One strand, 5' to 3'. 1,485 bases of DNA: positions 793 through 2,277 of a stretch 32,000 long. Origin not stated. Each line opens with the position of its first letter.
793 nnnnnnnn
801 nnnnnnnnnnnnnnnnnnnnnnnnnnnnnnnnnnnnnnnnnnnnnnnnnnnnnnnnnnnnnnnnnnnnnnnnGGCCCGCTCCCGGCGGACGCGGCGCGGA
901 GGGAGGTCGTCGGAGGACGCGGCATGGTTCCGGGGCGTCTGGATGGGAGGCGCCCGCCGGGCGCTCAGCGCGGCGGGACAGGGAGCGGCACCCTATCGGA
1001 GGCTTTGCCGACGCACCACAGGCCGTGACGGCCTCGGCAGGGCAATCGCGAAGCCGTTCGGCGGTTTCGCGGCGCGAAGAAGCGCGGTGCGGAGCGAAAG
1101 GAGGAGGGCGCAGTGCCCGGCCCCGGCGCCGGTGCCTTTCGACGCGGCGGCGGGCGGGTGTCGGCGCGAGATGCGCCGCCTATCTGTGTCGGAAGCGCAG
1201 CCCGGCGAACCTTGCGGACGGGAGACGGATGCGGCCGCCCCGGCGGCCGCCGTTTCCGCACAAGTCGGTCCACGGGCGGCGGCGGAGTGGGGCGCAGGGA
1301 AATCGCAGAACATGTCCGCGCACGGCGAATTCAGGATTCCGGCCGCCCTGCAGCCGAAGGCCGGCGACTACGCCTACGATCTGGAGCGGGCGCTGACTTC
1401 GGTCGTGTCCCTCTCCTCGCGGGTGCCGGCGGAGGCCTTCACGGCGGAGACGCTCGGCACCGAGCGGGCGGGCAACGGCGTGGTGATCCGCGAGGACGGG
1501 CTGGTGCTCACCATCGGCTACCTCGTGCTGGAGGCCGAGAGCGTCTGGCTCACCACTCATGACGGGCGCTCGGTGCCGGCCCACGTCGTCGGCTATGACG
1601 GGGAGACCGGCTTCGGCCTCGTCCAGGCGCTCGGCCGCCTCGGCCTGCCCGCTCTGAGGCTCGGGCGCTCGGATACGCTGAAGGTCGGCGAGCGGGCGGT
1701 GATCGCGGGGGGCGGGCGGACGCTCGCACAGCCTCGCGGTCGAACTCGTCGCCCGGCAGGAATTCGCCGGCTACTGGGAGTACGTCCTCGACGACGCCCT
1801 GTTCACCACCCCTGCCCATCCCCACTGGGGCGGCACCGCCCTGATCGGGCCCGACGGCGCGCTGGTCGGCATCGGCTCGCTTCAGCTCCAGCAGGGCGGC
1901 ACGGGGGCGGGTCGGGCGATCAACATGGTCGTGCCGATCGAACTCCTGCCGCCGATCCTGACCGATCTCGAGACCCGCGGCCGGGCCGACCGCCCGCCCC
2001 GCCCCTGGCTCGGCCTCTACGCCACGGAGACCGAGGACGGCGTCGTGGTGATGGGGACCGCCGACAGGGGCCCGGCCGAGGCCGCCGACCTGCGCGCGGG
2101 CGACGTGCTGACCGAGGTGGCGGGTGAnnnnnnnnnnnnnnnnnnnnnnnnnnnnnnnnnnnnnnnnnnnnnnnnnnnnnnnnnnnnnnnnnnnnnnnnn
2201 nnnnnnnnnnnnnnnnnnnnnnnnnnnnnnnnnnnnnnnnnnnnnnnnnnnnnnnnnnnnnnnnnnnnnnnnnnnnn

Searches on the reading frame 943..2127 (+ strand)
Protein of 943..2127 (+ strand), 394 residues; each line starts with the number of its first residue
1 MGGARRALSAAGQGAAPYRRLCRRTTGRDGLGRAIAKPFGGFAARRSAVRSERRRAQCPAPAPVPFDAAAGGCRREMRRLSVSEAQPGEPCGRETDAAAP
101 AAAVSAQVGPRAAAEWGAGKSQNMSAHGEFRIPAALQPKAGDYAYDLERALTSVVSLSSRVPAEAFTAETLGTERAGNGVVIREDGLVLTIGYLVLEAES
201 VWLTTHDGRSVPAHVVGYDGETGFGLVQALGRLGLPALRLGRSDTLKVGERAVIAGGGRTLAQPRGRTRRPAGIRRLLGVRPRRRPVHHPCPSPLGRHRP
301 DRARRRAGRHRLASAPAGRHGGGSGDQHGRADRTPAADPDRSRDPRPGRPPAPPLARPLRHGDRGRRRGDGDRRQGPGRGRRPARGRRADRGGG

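Call 42: search_protein_families(library=pfam, proteins=[window:943-2127:+], max_evalue=0.001)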
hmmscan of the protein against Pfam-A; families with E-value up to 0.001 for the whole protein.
window:943-2127:+ (394 aa): 1 family
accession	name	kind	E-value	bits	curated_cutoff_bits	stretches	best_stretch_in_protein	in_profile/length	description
PF13365.12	Trypsin_2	-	5.3e-12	47.1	27.6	1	177-257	1-88/144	Trypsin-like peptidase domain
